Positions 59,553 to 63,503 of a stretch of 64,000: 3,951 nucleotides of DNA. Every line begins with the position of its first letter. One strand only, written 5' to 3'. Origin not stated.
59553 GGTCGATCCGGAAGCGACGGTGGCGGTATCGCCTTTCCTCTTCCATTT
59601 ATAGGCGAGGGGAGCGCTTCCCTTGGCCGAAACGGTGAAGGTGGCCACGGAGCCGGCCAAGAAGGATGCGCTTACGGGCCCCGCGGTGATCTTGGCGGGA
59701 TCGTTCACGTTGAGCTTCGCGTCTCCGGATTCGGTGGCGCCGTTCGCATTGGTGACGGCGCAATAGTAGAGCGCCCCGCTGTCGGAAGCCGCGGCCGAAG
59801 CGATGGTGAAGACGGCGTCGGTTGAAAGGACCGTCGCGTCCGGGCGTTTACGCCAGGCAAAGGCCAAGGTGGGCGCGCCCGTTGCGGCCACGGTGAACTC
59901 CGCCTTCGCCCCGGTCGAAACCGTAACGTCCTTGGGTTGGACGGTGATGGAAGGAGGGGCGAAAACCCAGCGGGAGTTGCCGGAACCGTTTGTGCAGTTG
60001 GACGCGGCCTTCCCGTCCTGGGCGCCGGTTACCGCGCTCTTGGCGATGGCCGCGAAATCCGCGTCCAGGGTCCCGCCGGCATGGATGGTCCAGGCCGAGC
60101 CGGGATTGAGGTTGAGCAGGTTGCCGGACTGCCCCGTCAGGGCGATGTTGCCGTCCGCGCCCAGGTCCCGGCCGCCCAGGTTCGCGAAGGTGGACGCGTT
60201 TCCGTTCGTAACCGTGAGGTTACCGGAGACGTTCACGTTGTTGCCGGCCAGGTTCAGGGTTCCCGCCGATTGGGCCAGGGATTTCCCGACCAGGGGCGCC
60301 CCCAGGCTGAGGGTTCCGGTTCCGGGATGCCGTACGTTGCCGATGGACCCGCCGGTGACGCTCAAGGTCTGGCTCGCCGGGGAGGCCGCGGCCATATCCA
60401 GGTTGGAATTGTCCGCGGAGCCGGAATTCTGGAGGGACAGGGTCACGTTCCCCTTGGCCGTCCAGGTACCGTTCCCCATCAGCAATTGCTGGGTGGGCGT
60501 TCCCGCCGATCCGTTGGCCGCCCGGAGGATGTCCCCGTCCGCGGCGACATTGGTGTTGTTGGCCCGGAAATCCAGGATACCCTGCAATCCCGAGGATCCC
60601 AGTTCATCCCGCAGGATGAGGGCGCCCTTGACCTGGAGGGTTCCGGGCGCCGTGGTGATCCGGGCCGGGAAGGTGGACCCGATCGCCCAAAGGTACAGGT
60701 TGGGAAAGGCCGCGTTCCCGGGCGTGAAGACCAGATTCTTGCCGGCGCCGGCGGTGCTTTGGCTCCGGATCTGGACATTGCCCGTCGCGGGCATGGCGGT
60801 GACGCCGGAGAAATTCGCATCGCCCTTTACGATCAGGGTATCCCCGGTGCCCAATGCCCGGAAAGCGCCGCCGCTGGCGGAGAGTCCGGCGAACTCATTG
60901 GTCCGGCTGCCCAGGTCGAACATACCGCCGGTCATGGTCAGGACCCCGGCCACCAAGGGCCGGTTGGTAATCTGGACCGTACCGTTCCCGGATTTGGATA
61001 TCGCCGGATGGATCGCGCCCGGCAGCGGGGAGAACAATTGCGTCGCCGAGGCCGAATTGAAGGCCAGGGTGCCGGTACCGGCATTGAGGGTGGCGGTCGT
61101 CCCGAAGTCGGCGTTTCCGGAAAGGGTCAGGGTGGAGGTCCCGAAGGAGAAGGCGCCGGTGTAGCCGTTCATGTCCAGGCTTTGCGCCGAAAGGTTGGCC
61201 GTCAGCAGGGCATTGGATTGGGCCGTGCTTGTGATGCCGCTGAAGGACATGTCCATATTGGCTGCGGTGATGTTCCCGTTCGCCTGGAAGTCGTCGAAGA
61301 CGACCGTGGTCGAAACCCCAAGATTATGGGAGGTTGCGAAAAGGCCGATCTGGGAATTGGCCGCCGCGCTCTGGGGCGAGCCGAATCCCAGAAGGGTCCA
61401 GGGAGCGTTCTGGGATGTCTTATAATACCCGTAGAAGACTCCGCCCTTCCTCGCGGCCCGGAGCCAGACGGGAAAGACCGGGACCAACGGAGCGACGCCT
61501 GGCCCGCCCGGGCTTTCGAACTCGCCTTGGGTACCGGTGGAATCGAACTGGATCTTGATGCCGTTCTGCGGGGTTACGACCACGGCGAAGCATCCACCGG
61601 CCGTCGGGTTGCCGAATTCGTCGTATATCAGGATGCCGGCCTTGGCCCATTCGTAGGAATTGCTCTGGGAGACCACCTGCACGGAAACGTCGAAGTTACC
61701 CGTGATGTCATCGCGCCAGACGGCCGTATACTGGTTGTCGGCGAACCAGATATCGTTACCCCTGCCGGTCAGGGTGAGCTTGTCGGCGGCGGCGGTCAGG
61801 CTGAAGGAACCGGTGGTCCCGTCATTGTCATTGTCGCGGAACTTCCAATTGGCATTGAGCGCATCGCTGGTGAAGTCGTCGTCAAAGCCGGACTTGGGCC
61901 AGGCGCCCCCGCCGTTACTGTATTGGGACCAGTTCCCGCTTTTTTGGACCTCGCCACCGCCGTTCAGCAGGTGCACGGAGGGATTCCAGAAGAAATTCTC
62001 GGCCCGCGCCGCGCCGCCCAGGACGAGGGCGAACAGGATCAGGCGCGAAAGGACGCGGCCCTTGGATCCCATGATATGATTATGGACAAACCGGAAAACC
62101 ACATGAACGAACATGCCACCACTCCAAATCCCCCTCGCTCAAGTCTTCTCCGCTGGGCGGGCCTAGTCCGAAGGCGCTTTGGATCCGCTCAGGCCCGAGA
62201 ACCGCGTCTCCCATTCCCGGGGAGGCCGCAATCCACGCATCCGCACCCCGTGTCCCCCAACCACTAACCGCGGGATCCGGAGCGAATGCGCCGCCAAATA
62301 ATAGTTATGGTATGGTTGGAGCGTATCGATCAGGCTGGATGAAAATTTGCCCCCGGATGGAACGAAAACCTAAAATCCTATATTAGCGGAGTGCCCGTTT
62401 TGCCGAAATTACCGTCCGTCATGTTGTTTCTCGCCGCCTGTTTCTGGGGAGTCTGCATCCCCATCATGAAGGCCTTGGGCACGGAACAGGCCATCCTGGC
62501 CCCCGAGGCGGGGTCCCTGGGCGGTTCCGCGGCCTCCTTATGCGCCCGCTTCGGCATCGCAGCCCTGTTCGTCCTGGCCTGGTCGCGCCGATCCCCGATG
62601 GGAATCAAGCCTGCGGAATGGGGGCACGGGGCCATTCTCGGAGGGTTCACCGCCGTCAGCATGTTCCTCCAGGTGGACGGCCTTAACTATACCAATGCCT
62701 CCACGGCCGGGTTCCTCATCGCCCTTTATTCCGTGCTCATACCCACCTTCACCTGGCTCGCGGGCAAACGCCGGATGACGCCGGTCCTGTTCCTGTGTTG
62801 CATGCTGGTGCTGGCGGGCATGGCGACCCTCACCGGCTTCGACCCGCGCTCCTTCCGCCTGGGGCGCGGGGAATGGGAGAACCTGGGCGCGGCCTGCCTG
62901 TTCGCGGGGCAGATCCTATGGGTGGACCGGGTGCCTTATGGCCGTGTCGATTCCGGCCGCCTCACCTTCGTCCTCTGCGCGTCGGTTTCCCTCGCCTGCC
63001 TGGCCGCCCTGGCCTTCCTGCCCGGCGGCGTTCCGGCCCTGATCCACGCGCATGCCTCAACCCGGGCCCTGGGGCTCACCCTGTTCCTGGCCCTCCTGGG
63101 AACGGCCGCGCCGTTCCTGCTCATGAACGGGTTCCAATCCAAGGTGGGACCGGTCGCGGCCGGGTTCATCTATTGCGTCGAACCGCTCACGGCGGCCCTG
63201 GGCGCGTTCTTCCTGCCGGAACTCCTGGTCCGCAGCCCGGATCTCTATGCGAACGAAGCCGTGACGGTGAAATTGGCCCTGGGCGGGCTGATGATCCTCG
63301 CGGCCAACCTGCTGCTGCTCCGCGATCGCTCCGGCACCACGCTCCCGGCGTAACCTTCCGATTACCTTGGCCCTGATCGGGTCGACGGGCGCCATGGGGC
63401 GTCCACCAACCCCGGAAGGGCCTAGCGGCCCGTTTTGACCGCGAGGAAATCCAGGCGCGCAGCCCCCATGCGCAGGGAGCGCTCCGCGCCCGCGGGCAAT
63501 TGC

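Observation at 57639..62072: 1,477-aa adhesin combining a ConA-like lectin domain, a beta-helix, six Ig repeats and the shared C-terminal module; the internal DNA repeats are recombination-prone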

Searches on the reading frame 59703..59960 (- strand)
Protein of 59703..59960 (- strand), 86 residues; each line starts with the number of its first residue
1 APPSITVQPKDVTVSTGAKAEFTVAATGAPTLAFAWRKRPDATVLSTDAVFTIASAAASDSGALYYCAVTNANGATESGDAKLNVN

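Call 23: search_protein_families(library=pfam, proteins=[window:59703-59960:-], max_evalue=10)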
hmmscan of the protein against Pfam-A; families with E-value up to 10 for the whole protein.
window:59703-59960:- (86 aa): 5 families
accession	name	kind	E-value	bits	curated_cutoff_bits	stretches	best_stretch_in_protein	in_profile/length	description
PF07679.22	I-set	-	2.5e-11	43.9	23.7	1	3-85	1-90/90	Immunoglobulin I-set domain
PF13927.12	Ig_3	-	4.6e-10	40.3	30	1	2-71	1-78/78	Immunoglobulin domain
PF13895.12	Ig_2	-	1.1e-05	26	27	1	3-85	2-79/79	Immunoglobulin domain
PF07686.23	V-set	-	0.00011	22.7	26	2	44-85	68-108/109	Immunoglobulin V-set domain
PF19081.6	Ig_7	-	0.0026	18.5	27.3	1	3-85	2-80/84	Ig-like domain CHU_C associated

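Call 24: search_protein_families(library=ncbifam, proteins=[window:59703-59960:-], max_evalue=10)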
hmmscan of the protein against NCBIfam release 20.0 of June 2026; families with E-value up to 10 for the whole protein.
window:59703-59960:- (86 aa): 0 families

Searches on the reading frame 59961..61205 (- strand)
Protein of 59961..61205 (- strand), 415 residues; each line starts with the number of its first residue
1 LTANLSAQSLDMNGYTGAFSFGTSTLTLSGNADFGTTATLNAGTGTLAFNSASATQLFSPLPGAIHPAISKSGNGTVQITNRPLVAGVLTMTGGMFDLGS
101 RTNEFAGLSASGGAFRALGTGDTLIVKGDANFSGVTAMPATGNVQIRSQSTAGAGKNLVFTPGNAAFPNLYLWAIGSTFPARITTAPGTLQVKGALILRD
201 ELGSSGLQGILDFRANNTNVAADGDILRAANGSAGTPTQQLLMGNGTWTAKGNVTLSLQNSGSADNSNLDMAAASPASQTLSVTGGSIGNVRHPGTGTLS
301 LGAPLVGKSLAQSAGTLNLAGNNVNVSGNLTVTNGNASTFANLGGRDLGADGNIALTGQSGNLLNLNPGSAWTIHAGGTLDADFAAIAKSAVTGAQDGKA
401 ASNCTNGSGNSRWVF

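Call 23: search_protein_families(library=pfam, proteins=[window:59961-61205:-], max_evalue=10)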
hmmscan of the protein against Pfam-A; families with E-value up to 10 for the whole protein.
window:59961-61205:- (415 aa): 0 families

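Call 24: search_protein_families(library=ncbifam, proteins=[window:59961-61205:-], max_evalue=10)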
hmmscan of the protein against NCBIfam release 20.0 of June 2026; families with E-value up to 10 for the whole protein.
window:59961-61205:- (415 aa): 0 families

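Call 28: search_solved_structures(query=window:59961-61205:-, max_evalue=1)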
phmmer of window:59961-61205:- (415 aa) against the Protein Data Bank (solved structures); distinct sequences matched with E-value up to 1: 5.
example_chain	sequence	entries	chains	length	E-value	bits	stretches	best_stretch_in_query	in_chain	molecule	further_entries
5ezt_X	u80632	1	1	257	0.18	14.1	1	126-238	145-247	Carbonic anhydrase 2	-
1v9i_C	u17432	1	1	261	0.19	14.1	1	126-238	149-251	Carbonic anhydrase II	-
1v9e_A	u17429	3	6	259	0.19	14.1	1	126-238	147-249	Carbonic anhydrase II | Carbonic anhydrase 2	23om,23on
5a25_A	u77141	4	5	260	0.19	14.1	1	126-238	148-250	CARBONIC ANHYDRASE 2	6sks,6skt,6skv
4cnv_A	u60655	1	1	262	0.29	13.4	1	127-238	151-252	CARBONIC ANHYDRASE 2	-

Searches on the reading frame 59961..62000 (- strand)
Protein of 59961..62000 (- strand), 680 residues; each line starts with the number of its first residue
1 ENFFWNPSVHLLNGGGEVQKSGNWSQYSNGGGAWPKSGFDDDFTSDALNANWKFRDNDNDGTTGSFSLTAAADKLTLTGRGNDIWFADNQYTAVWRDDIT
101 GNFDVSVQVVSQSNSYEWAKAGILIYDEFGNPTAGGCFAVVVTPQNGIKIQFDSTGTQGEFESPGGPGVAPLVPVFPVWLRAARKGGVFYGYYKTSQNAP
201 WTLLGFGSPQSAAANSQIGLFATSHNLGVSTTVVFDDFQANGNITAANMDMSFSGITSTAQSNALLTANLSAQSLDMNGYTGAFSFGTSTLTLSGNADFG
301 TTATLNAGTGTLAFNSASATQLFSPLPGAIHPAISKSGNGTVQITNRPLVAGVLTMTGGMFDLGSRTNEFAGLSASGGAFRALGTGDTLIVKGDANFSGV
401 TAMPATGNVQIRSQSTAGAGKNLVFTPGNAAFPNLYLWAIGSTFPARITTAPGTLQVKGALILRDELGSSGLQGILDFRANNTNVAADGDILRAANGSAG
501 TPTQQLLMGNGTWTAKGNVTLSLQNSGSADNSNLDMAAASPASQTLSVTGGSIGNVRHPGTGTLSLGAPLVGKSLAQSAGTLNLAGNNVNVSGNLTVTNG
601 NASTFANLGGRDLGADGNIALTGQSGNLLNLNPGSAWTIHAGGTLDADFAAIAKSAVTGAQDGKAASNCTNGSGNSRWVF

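Call 14: find_homologous_proteins(query=window:59961-62000:-, max_evalue=0.001)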
Query seq(680 aa) (680 aa): 8 proteins with E <= 0.001 among 8000 candidates.
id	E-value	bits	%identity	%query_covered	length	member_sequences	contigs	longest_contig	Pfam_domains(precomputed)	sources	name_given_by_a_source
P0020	2.4e-242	824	59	100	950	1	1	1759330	PF07679.23,PF13927.13,PF07622.20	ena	-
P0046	1.4e-207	709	61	81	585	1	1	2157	-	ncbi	ncbi:MAG: hypothetical protein ABIW76_16045, partial [Fibrobacteria bacterium]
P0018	1.2e-168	581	48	100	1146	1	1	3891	PF07679.23,PF13927.13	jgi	jgi:hypothetical protein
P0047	4.8e-145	503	44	100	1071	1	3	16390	PF07679.23,PF13927.13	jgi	jgi:hypothetical protein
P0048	1.4e-141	491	45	100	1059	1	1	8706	-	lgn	-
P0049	2.3e-18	84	36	26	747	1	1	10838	PF16499.12,PF17801.8,PF10633.16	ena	-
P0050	1.6e-12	65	33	24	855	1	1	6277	PF07081.19,PF17450.9,PF16499.12,PF22704.3,PF17801.8,PF10633.16,PF03422.22,PF02065.25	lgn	-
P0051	9.4e-6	43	28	24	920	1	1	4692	PF07995.18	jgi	jgi:uncharacterized repeat protein (TIGR03806 family)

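Call 33: predict_structure(alignment_id=A1)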
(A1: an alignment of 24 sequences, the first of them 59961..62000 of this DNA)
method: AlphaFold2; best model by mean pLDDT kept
length: 680 residues; sequences in the alignment: 24
mean_pLDDT: 91.2   pTM: 0.86
mean pLDDT of the five models: 91.2, 91.1, 90.9, 90.8, 89.9
residues with pLDDT >= 90: 491; 70-90: 160; 50-70: 25; < 50: 4
segments of 3 or more residues with pLDDT < 50: none
pLDDT, mean of each block of 10 residues (from residue 1): 88 85 92 90 70 70 61 82 74 88 92 87 89 81 90 61 77 91 90 91 86 84 84 91 91 94 95 96 96 96 95 95 95 97 96 98 97 97 95 97 96 95 96 98 96 96 94 96 97 91 96 97 95 93 95 96 96 96 97 96 95 97 93 96 96 95 95 94
secondary structure, 60 per line:
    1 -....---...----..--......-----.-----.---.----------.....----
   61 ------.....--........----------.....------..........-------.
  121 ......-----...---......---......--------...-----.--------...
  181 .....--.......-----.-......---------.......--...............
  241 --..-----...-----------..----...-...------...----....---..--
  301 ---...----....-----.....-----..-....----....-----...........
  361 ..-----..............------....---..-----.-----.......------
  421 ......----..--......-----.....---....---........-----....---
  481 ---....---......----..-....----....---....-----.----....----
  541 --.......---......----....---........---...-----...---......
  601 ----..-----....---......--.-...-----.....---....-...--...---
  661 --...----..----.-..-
elements in order: E2-5 E52-56 E67-71 E74-81 E92-96 E103-112 E120-126 E138-143 E147-152 E161-163 E178-185 E188-194 E202-207 E217-223 E226-240 E250-252 E270-272 E274-276 E283-285 E290-293 E304-306 E311-314 E320-324 E333-336 E341-344 E350-362 E368-381 E388-391 E408-414 E421-426 E435-440 E446-450 E454-457 E461-468 E474-477 E484-487 E491-496 E504-507 E512-515 E519-522 E533-536 E543-549 E553-558 E563-566 E570-577 E581-583 E589-591 E595-600 E612-615 E619-624 E629-631 E637-641 E645-648 E650-652 E655-657 E663-665

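Call 36: fold_search(model_id=the predicted structure, library=pdb)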
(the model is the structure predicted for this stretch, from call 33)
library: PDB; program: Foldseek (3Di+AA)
matches with E <= 10: 1332; with E <= 0.001: 85
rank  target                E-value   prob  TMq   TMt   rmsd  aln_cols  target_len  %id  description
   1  3o12                  3.8e-06  1.00  0.20  0.67   4.5       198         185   17  The crystal structure of a functionally unknown protein from Saccharomyces cerevisiae. (released 2010-09-15)
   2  5z5d                  4.2e-06  1.00  0.24  0.32   4.1       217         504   16  Crystal structure of a thermostable glycoside hydrolase family 43 {beta}-1,4-xylosidase from Geobacillus thermoleovorans (released 2018-04-25)
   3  5joz_B                8.0e-06  1.00  0.23  0.31   5.2       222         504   18  Bacteroides ovatus Xyloglucan PUL GH43B (released 2016-08-10)
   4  3mep_C                8.8e-06  1.00  0.18  0.62   7.9       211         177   18  Crystal Structure of ECA2234 protein from Erwinia carotovora, Northeast Structural Genomics Consortium Target EwR44 (released 2010-04-14)
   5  3mep_A                9.7e-06  1.00  0.18  0.63   7.7       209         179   18  Crystal Structure of ECA2234 protein from Erwinia carotovora, Northeast Structural Genomics Consortium Target EwR44 (released 2010-04-14)
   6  2exk_A                1.3e-05  1.00  0.23  0.29   4.4       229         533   16  Structure of the family43 beta-Xylosidase E187G from geobacillus stearothermophilus in complex with xylobiose (released 2006-04-04)
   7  3mep_B                1.4e-05  1.00  0.18  0.59   8.1       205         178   20  Crystal Structure of ECA2234 protein from Erwinia carotovora, Northeast Structural Genomics Consortium Target EwR44 (released 2010-04-14)
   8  6ife_B                1.9e-05  1.00  0.22  0.28   5.0       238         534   16  A Glycoside Hydrolase Family 43 beta-Xylosidase (released 2019-03-13)
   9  2exh_A                2.2e-05  1.00  0.22  0.28   4.2       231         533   17  Structure of the family43 beta-Xylosidase from geobacillus stearothermophilus (released 2006-04-04)
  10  6ife_A                2.2e-05  1.00  0.22  0.28   4.9       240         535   15  A Glycoside Hydrolase Family 43 beta-Xylosidase (released 2019-03-13)
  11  2exj_A                2.3e-05  1.00  0.23  0.28   4.3       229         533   16  Structure of the family43 beta-Xylosidase D128G mutant from geobacillus stearothermophilus in complex with xylobiose (released 2006-04-04)
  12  1yrz_A                2.5e-05  1.00  0.24  0.31   5.1       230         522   19  Crystal structure of xylan beta-1,4-xylosidase from Bacillus Halodurans C-125 (released 2005-02-22)
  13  5jox_B                2.6e-05  1.00  0.24  0.31   4.1       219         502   17  Bacteroides ovatus Xyloglucan PUL GH43A in complex with AraDNJ (released 2016-08-10)
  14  3c2u_A                3.1e-05  1.00  0.23  0.28   4.7       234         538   20  Structure of the two subsite D-xylosidase from Selenomonas ruminantium in complex with 1,3-bis[tris(hydroxymethyl)meth (released 2008-04-22)
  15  5zqs_B                3.2e-05  1.00  0.23  0.29   5.1       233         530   14  Crystal structure of beta-xylosidase mutant (E186Q/F503Y) from Bacillus pumilus (released 2018-05-30)
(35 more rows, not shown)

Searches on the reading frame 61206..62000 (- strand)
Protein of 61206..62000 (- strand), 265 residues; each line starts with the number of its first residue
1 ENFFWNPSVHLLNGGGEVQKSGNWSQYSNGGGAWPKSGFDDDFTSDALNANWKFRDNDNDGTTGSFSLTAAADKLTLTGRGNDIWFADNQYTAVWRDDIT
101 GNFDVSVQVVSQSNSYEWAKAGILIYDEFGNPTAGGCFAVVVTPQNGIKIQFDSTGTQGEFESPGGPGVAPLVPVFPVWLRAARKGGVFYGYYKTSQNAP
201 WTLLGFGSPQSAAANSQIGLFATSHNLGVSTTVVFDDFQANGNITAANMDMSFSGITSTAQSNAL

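Call 23: search_protein_families(library=pfam, proteins=[window:61206-62000:-], max_evalue=10)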
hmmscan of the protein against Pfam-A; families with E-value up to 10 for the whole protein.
window:61206-62000:- (265 aa): 1 family
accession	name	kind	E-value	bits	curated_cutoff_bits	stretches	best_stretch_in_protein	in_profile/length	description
PF17851.8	GH43_C2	-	0.0004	20.6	22.7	1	41-239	2-201/203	Beta xylosidase C-terminal Concanavalin A-like domain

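Call 24: search_protein_families(library=ncbifam, proteins=[window:61206-62000:-], max_evalue=10)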
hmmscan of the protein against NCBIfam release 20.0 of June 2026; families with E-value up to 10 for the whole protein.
window:61206-62000:- (265 aa): 1 family
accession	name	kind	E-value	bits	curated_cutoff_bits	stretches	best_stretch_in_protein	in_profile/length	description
NF043056.1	T4SS_LegK1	equivalog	0.25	9.9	550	1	78-154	25-100/516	Dot/Icm T4SS effector kinase LegK1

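Call 27: search_solved_structures(query=window:61206-62000:-, max_evalue=1)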
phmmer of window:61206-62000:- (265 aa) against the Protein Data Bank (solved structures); distinct sequences matched with E-value up to 1: 3.
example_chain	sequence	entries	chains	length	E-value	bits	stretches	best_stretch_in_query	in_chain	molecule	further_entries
5c33_A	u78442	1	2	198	0.58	12.9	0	125-171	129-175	Ryanodine receptor 2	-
9e2g_0F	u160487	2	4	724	0.58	12.8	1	129-194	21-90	Rib72 protein-like protein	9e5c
6j6l_A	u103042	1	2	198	0.83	12.3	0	125-171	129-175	Ryanodine receptor 2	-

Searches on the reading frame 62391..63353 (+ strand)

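Call 18: search_protein_families(library=pfam, proteins=[window:62391-63353:+], max_evalue=0.01)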
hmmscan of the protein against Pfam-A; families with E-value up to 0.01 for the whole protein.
window:62391-63353:+ (320 aa): 1 family
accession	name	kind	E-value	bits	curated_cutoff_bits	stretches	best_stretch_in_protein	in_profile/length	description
PF00892.27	EamA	-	2.3e-14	54.3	28.2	2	10-147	5-133/135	EamA-like transporter family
